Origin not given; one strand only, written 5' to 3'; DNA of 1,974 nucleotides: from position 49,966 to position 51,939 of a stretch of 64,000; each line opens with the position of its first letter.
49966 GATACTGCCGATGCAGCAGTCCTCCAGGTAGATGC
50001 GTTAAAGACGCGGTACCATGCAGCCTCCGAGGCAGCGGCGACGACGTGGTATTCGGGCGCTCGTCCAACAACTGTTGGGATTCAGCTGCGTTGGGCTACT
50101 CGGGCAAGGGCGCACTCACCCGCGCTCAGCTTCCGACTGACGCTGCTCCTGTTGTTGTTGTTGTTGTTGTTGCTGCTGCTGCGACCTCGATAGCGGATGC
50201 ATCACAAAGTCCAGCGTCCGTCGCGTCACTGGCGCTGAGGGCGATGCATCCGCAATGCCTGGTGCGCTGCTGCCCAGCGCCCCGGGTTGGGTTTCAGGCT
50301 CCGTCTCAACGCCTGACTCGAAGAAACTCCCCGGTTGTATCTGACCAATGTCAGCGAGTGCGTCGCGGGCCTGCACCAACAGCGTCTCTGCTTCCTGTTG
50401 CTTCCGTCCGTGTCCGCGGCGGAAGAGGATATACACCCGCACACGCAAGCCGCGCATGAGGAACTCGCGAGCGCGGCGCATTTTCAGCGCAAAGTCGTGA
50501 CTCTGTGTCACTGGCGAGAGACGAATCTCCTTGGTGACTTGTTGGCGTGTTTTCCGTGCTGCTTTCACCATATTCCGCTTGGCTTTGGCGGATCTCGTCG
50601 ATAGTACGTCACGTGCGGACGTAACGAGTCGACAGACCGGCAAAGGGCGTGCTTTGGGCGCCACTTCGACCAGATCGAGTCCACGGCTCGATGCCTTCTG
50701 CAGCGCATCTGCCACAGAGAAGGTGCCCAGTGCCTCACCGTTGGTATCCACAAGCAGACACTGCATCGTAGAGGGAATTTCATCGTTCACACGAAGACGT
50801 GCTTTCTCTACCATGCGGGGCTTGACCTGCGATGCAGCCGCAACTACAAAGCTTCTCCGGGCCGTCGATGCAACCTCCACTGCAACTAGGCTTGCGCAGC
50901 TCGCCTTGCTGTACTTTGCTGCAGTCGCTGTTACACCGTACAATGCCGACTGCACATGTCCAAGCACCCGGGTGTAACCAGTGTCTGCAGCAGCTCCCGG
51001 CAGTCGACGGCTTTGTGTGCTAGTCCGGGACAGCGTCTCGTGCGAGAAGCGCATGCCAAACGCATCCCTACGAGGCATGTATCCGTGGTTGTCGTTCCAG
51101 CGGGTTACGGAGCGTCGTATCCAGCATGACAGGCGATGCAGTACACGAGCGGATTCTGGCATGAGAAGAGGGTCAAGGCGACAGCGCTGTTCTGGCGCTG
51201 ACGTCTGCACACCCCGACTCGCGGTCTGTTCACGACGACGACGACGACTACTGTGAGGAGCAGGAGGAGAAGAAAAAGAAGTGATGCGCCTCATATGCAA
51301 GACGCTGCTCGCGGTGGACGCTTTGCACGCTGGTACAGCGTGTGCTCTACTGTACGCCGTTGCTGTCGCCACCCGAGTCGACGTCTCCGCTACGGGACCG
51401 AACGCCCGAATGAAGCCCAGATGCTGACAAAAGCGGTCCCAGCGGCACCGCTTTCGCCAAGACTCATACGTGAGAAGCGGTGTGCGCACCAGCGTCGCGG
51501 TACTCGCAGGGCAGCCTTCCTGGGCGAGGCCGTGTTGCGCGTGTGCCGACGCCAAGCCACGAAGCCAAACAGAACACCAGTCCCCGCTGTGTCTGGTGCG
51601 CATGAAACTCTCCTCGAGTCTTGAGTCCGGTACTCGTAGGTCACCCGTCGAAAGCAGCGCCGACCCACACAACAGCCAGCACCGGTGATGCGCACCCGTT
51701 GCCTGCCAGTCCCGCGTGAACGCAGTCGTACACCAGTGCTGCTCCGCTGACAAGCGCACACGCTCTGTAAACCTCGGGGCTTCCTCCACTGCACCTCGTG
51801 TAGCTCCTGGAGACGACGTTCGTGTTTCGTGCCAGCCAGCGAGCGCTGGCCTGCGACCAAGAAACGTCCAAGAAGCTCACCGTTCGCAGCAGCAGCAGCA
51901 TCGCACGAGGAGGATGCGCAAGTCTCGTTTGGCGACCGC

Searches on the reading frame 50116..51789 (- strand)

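Call 40: search_protein_families(library=pfam, proteins=[window:50116-51789:-], max_evalue=0.001)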
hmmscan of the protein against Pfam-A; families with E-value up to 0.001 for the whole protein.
window:50116-51789:- (557 aa): 2 families
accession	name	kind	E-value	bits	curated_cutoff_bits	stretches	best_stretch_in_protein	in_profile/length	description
PF05198.21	IF3_N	-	4e-14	53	26.9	1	334-389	1-54/70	Translation initiation factor IF-3, N-terminal domain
PF00707.27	IF3_C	-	4.5e-13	49.4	34.8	1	419-485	3-69/86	Translation initiation factor IF-3, C-terminal domain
